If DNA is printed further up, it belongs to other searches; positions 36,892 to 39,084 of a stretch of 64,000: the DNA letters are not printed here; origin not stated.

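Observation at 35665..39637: Membrane-anchored FtsK-like ATPase and T5orf172 nuclease-like protein share a private C-terminal domain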

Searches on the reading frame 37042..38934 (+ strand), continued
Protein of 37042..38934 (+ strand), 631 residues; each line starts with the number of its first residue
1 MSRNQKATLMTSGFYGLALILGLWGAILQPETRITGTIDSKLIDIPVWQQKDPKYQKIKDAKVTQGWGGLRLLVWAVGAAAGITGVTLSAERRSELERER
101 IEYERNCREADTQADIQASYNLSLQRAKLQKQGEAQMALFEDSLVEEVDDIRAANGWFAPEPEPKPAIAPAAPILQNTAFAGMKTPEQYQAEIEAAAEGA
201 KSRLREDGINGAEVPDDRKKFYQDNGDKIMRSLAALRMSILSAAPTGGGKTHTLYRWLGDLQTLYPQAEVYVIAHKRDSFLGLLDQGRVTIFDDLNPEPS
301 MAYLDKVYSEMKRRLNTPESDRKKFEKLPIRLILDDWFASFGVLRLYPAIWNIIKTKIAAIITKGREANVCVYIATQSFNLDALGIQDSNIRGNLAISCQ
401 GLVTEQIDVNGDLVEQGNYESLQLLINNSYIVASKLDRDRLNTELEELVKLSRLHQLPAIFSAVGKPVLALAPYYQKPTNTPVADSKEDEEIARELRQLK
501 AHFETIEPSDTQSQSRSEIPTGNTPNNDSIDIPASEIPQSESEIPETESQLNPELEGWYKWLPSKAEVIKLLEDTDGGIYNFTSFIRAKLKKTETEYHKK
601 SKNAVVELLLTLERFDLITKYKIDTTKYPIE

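Call 36: find_encoding_contigs(protein=P0015, flank=5000, max_places=1)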
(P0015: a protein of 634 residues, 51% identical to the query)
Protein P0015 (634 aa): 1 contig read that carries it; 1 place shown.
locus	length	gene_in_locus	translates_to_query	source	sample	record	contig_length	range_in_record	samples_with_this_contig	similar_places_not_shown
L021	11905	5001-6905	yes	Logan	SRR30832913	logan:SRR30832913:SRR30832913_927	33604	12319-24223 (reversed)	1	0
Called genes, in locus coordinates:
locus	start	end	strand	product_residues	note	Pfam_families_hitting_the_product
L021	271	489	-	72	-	-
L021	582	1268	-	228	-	-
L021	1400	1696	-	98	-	-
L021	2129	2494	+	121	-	-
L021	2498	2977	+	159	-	-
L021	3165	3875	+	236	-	-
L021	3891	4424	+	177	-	-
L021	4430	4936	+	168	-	PF08645:PNK3P, PF13419:HAD_2 (faint), PF13242:Hydrolase_like (weak)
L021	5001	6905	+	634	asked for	-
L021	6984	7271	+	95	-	-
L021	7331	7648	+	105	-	-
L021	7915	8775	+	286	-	PF02086:MethyltransfD12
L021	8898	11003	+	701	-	-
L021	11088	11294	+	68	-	-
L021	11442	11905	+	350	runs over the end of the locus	PF06067:DUF932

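Call 40: search_solved_structures(query=A2, max_evalue=10, show_alignments=3)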
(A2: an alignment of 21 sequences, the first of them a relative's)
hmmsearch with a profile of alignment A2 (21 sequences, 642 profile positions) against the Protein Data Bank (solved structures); distinct sequences matched with E-value up to 10: 13.
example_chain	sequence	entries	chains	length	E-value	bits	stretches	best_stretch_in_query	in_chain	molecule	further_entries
6nje_A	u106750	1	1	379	0.12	14.2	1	217-255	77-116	Kinesin-like protein KIF22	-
5fl3_A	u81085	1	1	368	0.19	13.5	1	228-269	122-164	PILI RETRACTION PROTEIN PILT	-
8alz_B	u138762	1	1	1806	0.26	13.1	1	222-274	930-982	Activating signal cointegrator 1 complex subunit 3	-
7rsi_C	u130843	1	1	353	0.39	12.5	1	213-255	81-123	Kinesin-like protein KIF18A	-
3lre_A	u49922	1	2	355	0.39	12.5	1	213-255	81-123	Kinesin-like protein KIF18A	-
6qv3_A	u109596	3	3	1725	0.49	12.2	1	219-253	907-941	Pre-mRNA splicing helicase-like protein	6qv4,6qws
5m59_A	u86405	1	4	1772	0.51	12.1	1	219-253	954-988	Pre-mRNA splicing helicase-like protein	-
9ymg_C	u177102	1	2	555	0.76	11.6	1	213-255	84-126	Kinesin-like protein KIF18A, DARPin fusion protein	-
29vf_O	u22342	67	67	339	2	10.1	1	482-556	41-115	TATA-box-binding protein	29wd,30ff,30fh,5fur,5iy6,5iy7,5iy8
9zgf_C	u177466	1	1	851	2.5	9.8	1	244-278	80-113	Replication origin-binding protein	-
9hgj_A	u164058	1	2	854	2.5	9.8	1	244-278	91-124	Replication origin-binding protein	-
9hgi_A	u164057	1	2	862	2.6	9.8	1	244-278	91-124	Replication origin-binding protein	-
9vjh_A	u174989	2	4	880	2.6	9.8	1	244-278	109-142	Replication origin-binding protein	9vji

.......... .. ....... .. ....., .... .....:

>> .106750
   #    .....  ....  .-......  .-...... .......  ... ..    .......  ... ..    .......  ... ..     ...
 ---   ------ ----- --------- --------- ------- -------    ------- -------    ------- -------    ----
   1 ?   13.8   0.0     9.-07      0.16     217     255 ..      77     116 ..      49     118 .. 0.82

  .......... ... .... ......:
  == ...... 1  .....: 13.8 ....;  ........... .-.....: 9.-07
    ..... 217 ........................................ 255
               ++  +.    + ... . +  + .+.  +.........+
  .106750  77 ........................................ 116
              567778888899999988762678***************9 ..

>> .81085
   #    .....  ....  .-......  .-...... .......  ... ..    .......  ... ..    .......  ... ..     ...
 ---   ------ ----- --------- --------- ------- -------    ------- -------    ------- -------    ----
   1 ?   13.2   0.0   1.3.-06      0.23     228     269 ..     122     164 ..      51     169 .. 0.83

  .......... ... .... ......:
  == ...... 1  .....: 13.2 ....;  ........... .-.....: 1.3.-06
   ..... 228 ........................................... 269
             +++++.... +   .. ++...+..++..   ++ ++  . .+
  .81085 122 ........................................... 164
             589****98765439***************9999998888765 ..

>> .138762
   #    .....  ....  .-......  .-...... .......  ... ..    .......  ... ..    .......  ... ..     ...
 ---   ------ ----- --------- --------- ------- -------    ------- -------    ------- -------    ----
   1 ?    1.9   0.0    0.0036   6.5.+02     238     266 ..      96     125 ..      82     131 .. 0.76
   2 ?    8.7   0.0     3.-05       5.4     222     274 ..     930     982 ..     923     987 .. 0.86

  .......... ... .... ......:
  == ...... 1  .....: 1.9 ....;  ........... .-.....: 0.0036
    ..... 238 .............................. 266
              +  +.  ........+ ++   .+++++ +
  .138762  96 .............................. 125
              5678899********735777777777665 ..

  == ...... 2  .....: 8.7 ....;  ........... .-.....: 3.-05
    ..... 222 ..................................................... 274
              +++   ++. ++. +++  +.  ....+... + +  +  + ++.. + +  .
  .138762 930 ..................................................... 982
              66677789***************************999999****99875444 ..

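Call 41: search_protein_families(library=pfam, alignment_id=A2, max_evalue=1)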
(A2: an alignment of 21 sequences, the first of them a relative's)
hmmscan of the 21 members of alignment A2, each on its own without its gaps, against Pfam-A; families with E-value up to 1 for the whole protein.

A. member 1, P0001 (631 aa): 3 families
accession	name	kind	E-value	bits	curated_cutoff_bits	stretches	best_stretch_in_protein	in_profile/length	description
PF00437.27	T2SSE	-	0.014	14.5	24.9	1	222-263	127-168/370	Type II/IV secretion system protein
PF04851.21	ResIII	-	0.11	12.9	22.5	1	235-278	21-64/164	Type III restriction enzyme, res subunit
PF10198.14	Ada3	-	0.43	11.1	24.5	0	451-507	20-52/127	Histone acetyltransferases subunit 3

B. families by the number of members that match (of 21 scanned): 22 families
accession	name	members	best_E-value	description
PF00437.27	T2SSE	17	0.0025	Type II/IV secretion system protein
PF04851.21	ResIII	14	0.0038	Type III restriction enzyme, res subunit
PF16796.11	Microtub_bd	10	3.4e-05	Microtubule binding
PF00225.29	Kinesin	2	0.00031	Kinesin motor domain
PF00910.28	RNA_helicase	2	0.11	RNA helicase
PF20733.2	LRIM1_dimer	1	0.00086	Dimerization domain in LRIM1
PF14597.12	Lactamase_B_5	1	0.0041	Metallo-beta-lactamase superfamily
PF24432.1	DUF7555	1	0.0078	Family of unknown function (DUF7555)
PF03466.25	LysR_substrate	1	0.016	LysR substrate binding domain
PF12775.13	AAA_7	1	0.018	P-loop containing dynein motor region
PF06724.16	DUF1206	1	0.05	Domain of Unknown Function (DUF1206)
PF18257.6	DsbG_N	1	0.066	Disulfide isomerase DsbG N-terminal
PF21033.3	RMD1-3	1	0.066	Regulator of microtubule dynamics protein 1-3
PF22726.1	NCAB2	1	0.1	NACHT C-terminal Alpha/Beta 2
PF13401.12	AAA_22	1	0.1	AAA domain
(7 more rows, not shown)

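Call 42: search_protein_families(library=pfam, proteins=[L002:5095-7044:+, L001:5167-7101:+, L002:3820-4533:+, L002:4562-5095:+, L010:5326-5973:+, L013:3742-4305:+, L018:6968-7600:+, L018:871-1488:-, L001:7109-7366:+, L001:7369-7875:+], max_evalue=0.1)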
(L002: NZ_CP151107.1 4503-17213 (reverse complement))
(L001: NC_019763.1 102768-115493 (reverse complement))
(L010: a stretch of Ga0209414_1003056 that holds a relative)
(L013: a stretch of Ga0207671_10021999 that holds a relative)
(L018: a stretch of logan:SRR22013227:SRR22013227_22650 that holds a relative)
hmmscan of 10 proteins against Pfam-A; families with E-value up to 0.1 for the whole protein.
L002:5095-7044:+ (650 aa): 3 families
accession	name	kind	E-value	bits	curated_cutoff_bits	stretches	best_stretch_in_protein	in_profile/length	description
PF01935.23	DUF87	-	0.0094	16.5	23.2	1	308-386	23-83/220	Helicase HerA, central domain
PF19044.6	P-loop_TraG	-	0.067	12.3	25.8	0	299-338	20-59/413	TraG P-loop domain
PF12775.13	AAA_7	-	0.074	13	25.8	0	301-332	26-57/181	P-loop containing dynein motor region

L001:5167-7101:+ (645 aa): 2 families
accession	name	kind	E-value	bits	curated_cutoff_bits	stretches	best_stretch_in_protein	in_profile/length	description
PF16796.11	Microtub_bd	-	0.016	15.6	27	0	272-315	75-118/155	Microtubule binding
PF13110.11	DUF3966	-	0.044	14.2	25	0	144-160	11-27/42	Protein of unknown function (DUF3966)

L002:3820-4533:+ (238 aa): 1 family
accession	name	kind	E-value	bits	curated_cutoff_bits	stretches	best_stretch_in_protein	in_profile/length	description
PF16289.11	PIN_12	-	0.0073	17.2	32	1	72-145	33-110/172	PIN domain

L002:4562-5095:+ (178 aa): 1 family
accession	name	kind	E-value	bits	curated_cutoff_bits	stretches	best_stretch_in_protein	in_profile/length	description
PF14126.11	DUF4293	-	0.081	13.6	27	0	111-176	12-81/153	Domain of unknown function (DUF4293)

L010:5326-5973:+ (216 aa): 2 families
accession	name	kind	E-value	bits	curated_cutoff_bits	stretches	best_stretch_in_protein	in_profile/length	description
PF13455.12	MUG113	-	5.3e-18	65.8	22.3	1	24-94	1-73/73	Meiotically up-regulated gene 113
PF10544.15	T5orf172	-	1.6e-11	45.1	20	1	11-94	1-100/101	T5orf172 domain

L013:3742-4305:+ (188 aa): 3 families
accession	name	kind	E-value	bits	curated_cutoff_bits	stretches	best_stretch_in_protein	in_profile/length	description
PF13455.12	MUG113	-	1.3e-15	58.2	22.3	1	22-92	1-73/73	Meiotically up-regulated gene 113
PF10544.15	T5orf172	-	1.9e-11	44.8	20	1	9-92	1-100/101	T5orf172 domain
PF18481.7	DUF5616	-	0.059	14.1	27.6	0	27-77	53-103/140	Domain of unknown function (DUF5616)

L018:6968-7600:+ (211 aa): 2 families
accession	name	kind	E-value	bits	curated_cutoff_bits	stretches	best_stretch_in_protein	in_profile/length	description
PF13455.12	MUG113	-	6.6e-14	52.7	22.3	1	28-94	1-69/73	Meiotically up-regulated gene 113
PF10544.15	T5orf172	-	2.8e-09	37.8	20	1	16-97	2-99/101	T5orf172 domain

L018:871-1488:- (205 aa): 3 families
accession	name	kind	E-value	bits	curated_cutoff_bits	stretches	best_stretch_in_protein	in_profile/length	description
PF13455.12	MUG113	-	3.3e-06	28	22.3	1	29-84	1-59/73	Meiotically up-regulated gene 113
PF10544.15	T5orf172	-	4e-05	24.5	20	1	17-85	2-87/101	T5orf172 domain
PF01541.30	GIY-YIG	-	0.068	13.9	22.6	0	16-47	2-33/78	GIY-YIG catalytic domain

L001:7109-7366:+ (86 aa): 0 families

L001:7369-7875:+ (169 aa): 0 families
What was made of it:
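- On T5orf172 / MUG113 (GIY-YIG superfamily): The same holds for L010, L013 and L018 (call 42).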

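Call 43: search_protein_families(library=ncbifam, proteins=[L002:5095-7044:+, L001:5167-7101:+, L002:3820-4533:+, L002:4562-5095:+], max_evalue=0.1)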
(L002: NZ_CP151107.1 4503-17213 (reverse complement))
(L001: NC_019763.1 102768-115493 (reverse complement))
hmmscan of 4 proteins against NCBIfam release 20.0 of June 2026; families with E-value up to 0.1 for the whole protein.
L002:5095-7044:+ (650 aa): 4 families
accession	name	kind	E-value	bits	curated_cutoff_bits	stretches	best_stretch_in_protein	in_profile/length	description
TIGR03819.1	heli_sec_ATPase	hypoth_equivalog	0.01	15.1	373.15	1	300-331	170-201/340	TadA family conjugal transfer-associated ATPase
NF010447.0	PRK13873.1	equivalog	0.03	12.2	1020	1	311-345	444-477/815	conjugal transfer protein TrbE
TIGR02782.1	TrbB_P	equivalog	0.045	13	304.55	1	300-349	128-177/303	P-type conjugative transfer ATPase TrbB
NF010469.0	PRK13894.1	subfamily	0.086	12.2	508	0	296-352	137-193/320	conjugal transfer ATPase TrbB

L001:5167-7101:+ (645 aa): 0 families

L002:3820-4533:+ (238 aa): 0 families

L002:4562-5095:+ (178 aa): 1 family
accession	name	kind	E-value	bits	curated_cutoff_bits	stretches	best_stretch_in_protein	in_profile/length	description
NF053819.1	EF0750_LPXTG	subfamily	0.053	14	47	0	129-172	57-101/105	EF2685/EF0750 family sortase-dependent surface protein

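Call 59: predict_structure(alignment_id=A2)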
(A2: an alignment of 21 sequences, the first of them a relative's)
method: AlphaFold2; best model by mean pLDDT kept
length: 631 residues; sequences in the alignment: 21
mean_pLDDT: 74.4   pTM: 0.44
mean pLDDT of the five models: 74.4, 72.4, 71.0, 69.3, 67.9
residues with pLDDT >= 90: 118; 70-90: 342; 50-70: 77; < 50: 94
segments of 3 or more residues with pLDDT < 50: 165-181, 202-214, 477-490, 504-551
pLDDT, mean of each block of 10 residues (from residue 1): 75 86 78 75 76 71 70 82 82 76 78 77 77 80 81 70 50 39 61 68 42 59 89 90 75 87 92 91 91 91 96 93 90 93 91 92 91 87 66 81 76 77 86 89 88 84 88 60 37 59 44 27 29 30 33 57 83 85 88 82 88 87 76 38
secondary structure, 60 per line:
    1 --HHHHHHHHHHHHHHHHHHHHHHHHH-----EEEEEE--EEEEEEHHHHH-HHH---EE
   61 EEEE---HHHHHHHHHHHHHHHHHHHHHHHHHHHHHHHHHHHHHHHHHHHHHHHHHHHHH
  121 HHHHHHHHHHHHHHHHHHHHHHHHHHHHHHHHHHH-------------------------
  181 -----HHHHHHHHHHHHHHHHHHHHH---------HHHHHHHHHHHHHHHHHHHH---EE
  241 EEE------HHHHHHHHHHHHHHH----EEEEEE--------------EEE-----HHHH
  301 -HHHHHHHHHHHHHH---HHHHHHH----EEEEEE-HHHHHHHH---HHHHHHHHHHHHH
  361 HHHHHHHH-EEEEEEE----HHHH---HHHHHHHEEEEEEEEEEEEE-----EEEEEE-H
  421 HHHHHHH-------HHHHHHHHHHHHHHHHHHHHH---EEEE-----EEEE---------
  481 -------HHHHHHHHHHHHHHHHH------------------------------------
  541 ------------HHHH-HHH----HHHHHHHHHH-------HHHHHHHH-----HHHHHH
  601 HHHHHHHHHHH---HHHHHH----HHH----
elements in order: H3-27 E33-38 E41-46 H47-51 E59-64 H68-155 H186-206 H216-235 E239-243 H250-264 E269-274 E289-291 H297-300 H302-315 H319-325 E330-335 H337-344 H348-368 E370-376 H381-384 H388-394 E395-407 E413-418 H420-427 H435-455 E459-462 E468-471 H488-504 H553-556 H565-574 H582-589 H595-611 H615-620
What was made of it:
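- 37042..38937 (+): 631-aa membrane-anchored FtsK/TcpA-like P-loop ATPase. TM helices are aa 9-28 and 70-90, followed by a long helix to aa ~155. The motor core is aa ~216-475 (nt 37687-38466), with Walker A at nt 37768-37794 and Walker B at nt 38032-38052. A disordered acidic/polar linker spans aa ~476-552, and the module follows. AlphaFold model with core pLDDT ~90 (call 59).
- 38701..38934 (+): C-terminal four-helix module of the ATPase ('module A'). The same helices appear in the full-length model (call 59).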

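Call 63: fold_search(model_id=the predicted structure, library=pdb)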
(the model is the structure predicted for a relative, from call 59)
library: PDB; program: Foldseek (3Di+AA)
matches with E <= 10: 1442; with E <= 0.001: 57
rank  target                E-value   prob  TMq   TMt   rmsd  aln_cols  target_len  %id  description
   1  6o1w_B                1.9e-05  1.00  0.26  0.45   5.7       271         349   18  Structure of pCW3 conjugation coupling protein TcpA monomer orthorhombic crystal form (released 2020-02-26)
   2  2iut_A                2.3e-05  1.00  0.19  0.29   4.9       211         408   16  P. aeruginosa FtsK motor domain, dimeric (released 2006-08-29)
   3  4nh0_A                2.5e-05  1.00  0.24  0.18   5.9       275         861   16  Cytoplasmic domain of the Thermomonospora curvata Type VII Secretion ATPase EccC (released 2015-02-11)
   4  6t8g_C                5.1e-05  1.00  0.24  0.37   9.5       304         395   16  Stalled FtsK motor domain bound to dsDNA (released 2019-11-20)
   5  6t8b_C                5.7e-05  1.00  0.19  0.29   5.2       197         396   18  FtsK motor domain with dsDNA, translocating state (released 2019-11-20)
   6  6o1x_A                6.0e-05  1.00  0.26  0.43   7.9       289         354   17  Structure of pCW3 conjugation coupling protein TcpA monomer form with ATPgS (released 2020-02-26)
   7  4n1a_A                6.0e-05  1.00  0.19  0.21   5.0       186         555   16  Thermomonospora curvata EccC (ATPases 2 and 3) in complex with a signal sequence peptide (released 2015-02-11)
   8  4n1a_B                6.0e-05  1.00  0.18  0.20   5.6       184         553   16  Thermomonospora curvata EccC (ATPases 2 and 3) in complex with a signal sequence peptide (released 2015-02-11)
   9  2ius_A                6.7e-05  1.00  0.19  0.30   4.9       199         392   16  E. coli FtsK motor domain (released 2006-08-29)
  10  6t8o_C                7.4e-05  1.00  0.19  0.29   5.4       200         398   16  Stalled FtsK motor domain bound to dsDNA end (released 2019-11-20)
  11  6t8b_A                1.7e-04  1.00  0.20  0.30   4.7       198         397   20  FtsK motor domain with dsDNA, translocating state (released 2019-11-20)
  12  6t8o_A                1.8e-04  1.00  0.21  0.32   4.8       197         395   18  Stalled FtsK motor domain bound to dsDNA end (released 2019-11-20)
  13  2ius_E                1.9e-04  1.00  0.20  0.31   5.8       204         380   15  E. coli FtsK motor domain (released 2006-08-29)
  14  6t8o_F                1.9e-04  1.00  0.19  0.29   4.9       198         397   20  Stalled FtsK motor domain bound to dsDNA end (released 2019-11-20)
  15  6t8b_D                1.9e-04  1.00  0.19  0.29   6.1       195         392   17  FtsK motor domain with dsDNA, translocating state (released 2019-11-20)
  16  6o1w_A                2.2e-04  1.00  0.26  0.44   5.5       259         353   20  Structure of pCW3 conjugation coupling protein TcpA monomer orthorhombic crystal form (released 2020-02-26)
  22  4nh0_B                3.3e-04  1.00  0.18  0.14   5.4       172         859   17  Cytoplasmic domain of the Thermomonospora curvata Type VII Secretion ATPase EccC (released 2015-02-11)
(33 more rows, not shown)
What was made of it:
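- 37042..38937 (+): Foldseek hits: TcpA 6o1w 1.9e-5, FtsK 2iut 2.3e-5, EccC 4nh0 2.5e-5 (call 63).
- On FtsK/SpoIIIE-like translocases (FtsK-HerA superfamily): Foldseek top hits are TcpA, FtsK and EccC, E 2e-5 to 2e-4, probability 1.00 (call 63).
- Checked: The AlphaFold model's best PDB matches are TcpA, FtsK motor and EccC (E about 2e-5; call 63).
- The ATPase fold is that of a DNA translocase or coupling protein (call 63).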

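Call 80: search_protein_families(library=phrogs, proteins=[window:37042-38934:+], max_evalue=0.001)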
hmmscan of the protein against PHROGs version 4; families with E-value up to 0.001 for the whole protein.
window:37042-38934:+ (631 aa): 0 families

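Call 81: search_protein_families(library=padloc, proteins=[window:37042-38934:+], max_evalue=0.01)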
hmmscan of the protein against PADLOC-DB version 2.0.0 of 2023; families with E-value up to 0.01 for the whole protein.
window:37042-38934:+ (631 aa): 1 family
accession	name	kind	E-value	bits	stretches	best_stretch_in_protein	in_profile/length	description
PDLC04140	mad8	-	0.0015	16.1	0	240-378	30-233/314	mads_8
